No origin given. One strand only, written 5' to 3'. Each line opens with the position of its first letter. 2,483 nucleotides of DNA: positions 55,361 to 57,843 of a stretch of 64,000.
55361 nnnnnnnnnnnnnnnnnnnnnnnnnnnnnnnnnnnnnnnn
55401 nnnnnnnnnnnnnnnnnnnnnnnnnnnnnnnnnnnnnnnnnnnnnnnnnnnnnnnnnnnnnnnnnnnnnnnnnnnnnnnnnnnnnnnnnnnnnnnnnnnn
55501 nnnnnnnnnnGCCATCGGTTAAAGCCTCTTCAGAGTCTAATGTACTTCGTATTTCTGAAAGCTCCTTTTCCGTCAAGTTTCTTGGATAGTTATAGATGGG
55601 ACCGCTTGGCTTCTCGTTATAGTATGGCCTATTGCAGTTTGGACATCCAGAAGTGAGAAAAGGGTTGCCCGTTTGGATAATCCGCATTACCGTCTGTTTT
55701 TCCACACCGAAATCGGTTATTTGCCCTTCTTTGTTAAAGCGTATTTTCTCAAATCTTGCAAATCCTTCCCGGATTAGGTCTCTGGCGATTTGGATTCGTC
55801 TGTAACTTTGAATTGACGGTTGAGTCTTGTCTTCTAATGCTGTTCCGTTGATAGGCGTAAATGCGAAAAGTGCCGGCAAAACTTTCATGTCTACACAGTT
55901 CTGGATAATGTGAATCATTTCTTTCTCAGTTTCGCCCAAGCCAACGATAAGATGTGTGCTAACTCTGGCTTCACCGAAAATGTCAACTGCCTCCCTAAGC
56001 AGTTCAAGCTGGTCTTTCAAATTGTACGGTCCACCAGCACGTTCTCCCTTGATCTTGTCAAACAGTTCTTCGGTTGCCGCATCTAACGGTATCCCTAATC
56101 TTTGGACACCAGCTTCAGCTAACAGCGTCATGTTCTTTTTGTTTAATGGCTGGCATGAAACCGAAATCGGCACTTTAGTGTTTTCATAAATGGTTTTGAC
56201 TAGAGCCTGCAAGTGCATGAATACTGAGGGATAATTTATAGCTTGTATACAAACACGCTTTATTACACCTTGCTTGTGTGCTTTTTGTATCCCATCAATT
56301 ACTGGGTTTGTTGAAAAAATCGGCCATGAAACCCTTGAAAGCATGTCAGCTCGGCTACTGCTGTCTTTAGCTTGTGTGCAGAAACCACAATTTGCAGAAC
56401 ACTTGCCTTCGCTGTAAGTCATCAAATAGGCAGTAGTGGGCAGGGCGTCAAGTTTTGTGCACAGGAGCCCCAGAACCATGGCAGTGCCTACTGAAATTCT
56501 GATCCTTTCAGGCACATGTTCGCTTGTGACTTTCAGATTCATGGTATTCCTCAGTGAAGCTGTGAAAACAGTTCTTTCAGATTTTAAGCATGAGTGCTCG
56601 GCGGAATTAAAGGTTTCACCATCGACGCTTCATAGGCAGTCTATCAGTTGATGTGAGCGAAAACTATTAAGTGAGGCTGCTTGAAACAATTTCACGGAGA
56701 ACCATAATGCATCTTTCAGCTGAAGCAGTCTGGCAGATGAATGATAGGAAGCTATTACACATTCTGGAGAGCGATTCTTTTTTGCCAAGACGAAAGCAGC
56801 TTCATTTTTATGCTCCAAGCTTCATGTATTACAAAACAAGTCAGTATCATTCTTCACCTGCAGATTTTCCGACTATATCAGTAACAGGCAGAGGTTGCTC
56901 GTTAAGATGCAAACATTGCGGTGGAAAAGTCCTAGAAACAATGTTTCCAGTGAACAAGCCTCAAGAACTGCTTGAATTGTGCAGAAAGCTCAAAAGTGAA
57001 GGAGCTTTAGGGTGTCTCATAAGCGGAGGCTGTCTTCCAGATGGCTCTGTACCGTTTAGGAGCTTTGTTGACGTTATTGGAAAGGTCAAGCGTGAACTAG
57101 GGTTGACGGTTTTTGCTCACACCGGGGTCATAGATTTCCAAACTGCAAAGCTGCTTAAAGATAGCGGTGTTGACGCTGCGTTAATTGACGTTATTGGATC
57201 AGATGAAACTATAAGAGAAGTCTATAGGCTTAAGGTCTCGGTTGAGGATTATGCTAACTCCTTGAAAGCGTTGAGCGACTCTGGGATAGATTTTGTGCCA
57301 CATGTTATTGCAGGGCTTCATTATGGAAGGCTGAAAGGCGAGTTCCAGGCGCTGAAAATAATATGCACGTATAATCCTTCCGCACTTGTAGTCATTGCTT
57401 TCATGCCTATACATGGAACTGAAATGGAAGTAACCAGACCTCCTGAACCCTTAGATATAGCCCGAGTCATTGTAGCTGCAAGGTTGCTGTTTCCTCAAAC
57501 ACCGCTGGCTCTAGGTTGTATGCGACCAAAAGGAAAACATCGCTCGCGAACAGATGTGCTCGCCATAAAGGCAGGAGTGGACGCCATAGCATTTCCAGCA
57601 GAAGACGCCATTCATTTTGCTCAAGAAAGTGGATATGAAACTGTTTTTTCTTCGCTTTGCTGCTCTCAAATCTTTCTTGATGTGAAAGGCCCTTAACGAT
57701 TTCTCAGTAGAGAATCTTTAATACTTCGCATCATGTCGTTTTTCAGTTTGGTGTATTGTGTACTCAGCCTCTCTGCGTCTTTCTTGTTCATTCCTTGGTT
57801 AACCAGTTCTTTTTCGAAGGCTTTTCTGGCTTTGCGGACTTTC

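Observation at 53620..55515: Family B DNA polymerase with intact polymerase motifs but no proofreading exonuclease domain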

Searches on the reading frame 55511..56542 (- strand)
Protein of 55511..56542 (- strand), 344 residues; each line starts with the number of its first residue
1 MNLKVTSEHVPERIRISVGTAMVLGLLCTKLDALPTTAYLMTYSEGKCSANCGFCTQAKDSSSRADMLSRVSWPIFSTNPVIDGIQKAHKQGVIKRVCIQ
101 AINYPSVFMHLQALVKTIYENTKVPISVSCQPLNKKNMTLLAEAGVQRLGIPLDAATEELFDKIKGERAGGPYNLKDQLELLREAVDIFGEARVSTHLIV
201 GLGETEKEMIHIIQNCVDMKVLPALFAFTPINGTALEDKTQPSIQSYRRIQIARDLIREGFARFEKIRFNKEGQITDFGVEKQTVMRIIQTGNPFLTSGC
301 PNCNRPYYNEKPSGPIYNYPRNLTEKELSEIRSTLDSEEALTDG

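Call 29: search_protein_families(library=pfam, proteins=[window:55511-56542:-], max_evalue=0.001)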
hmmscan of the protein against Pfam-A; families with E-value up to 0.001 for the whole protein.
window:55511-56542:- (344 aa): 1 family
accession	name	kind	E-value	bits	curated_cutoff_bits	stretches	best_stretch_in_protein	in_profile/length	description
PF04055.27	Radical_SAM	-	1.9e-13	51.4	29.5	1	47-214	6-164/166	Radical SAM superfamily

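Call 32: search_protein_families(library=ncbifam, proteins=[window:55511-56542:-], max_evalue=0.01)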
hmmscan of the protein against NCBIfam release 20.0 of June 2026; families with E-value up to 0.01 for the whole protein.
window:55511-56542:- (344 aa): 13 families
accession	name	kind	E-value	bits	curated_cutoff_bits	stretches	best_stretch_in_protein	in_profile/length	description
NF053743.1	LipS2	equivalog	2.5e-108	361.9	270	1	14-320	1-292/292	LipS2 family lipoyl synthase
TIGR04043.1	rSAM_MSMEG_0568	hypoth_equivalog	2.5e-22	79.3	303.7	1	110-248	180-317/354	MSMEG_0568 family radical SAM protein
TIGR00433.2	bioB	equivalog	3.3e-17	62.7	225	1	38-250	41-244/307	biotin synthase BioB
NF045502.1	variant_rSAM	domain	7.1e-12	45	125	1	50-248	144-345/357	radical SAM protein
TIGR03957.1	rSAM_HmdB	equivalog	1.6e-06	27.6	320.9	1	47-254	49-247/317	5,10-methenyltetrahydromethanopterin hydrogenase cofactor biosynthesis protein HmdB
NF001199.0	PRK00164.2-1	equivalog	9.1e-05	21.7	231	1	47-231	21-190/308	GTP 3',8-cyclase MoaA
TIGR03910.1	pyrrolys_PylB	equivalog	9.4e-05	21.4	348.2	1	103-244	119-254/347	methylornithine synthase PylB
TIGR02668.1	moaA_archaeal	equivalog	0.00041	19.4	325.25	1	47-219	19-176/303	GTP 3',8-cyclase MoaA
NF004019.1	PRK05481.1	subfamily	0.00054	19.3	203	1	174-221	172-219/286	lipoyl synthase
TIGR02666.1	moaA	equivalog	0.0019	17.2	284.05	1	47-234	19-198/336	GTP 3',8-cyclase MoaA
TIGR04053.2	TIGR04053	equivalog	0.002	17.5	395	1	123-196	84-156/366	TIGR04053 family radical SAM/SPASM domain-containing protein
TIGR04317.1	W_rSAM_matur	equivalog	0.0022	17.2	380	1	44-168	10-125/349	tungsten cofactor oxidoreductase radical SAM maturase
TIGR00510.1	lipA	equivalog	0.0029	17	310.25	1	175-221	190-236/302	lipoyl synthase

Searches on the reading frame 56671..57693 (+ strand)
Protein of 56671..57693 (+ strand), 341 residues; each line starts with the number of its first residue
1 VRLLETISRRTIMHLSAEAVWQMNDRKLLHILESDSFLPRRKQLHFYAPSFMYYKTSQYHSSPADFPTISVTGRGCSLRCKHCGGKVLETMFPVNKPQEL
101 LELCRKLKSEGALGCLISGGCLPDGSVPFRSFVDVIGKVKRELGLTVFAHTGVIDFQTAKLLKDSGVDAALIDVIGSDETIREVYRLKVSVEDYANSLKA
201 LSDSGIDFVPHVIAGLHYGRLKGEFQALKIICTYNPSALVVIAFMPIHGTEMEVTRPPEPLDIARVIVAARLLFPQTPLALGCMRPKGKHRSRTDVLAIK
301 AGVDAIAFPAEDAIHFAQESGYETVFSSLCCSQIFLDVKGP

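Call 29: search_protein_families(library=pfam, proteins=[window:56671-57693:+], max_evalue=0.001)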
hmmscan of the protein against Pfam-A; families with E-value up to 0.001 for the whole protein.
window:56671-57693:+ (341 aa): 1 family
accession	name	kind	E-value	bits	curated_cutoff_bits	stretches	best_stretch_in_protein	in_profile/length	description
PF04055.27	Radical_SAM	-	3.9e-14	53.6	29.5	1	71-216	2-151/166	Radical SAM superfamily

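Call 32: search_protein_families(library=ncbifam, proteins=[window:56671-57693:+], max_evalue=0.01)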
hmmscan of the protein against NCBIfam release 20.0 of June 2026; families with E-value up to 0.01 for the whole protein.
window:56671-57693:+ (341 aa): 9 families
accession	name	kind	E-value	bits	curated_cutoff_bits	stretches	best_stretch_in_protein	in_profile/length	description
NF053742.1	LipS1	equivalog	2.3e-72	243.9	230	1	63-331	4-268/268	LipS1 family lipoyl synthase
TIGR00433.2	bioB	equivalog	5.4e-13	48.9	225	1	71-306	46-281/307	biotin synthase BioB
TIGR03910.1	pyrrolys_PylB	equivalog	2.7e-09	36.4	348.2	1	129-277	124-271/347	methylornithine synthase PylB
TIGR02495.1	NrdG2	equivalog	9e-09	34.9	131.15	1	68-208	18-157/193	anaerobic ribonucleoside-triphosphate reductase activating protein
NF053743.1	LipS2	equivalog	0.00026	20.5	270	1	132-274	92-231/292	LipS2 family lipoyl synthase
TIGR04072.2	rSAM_ladder_B12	equivalog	0.00031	19.5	360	1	62-184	176-300/443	lipid biosynthesis B12-binding/radical SAM protein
TIGR04250.1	SCM_rSAM_ScmE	equivalog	0.0065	15.4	400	1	69-208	7-144/358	SynChlorMet cassette radical SAM/SPASM protein ScmE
TIGR04479.1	bcpD_PhpK_rSAM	subfamily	0.0073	14.7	600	0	73-216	247-391/504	PhpK family radical SAM P-methyltransferase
NF006308.0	PRK08508.1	equivalog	0.0091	15.2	377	0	75-245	16-189/279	biotin synthase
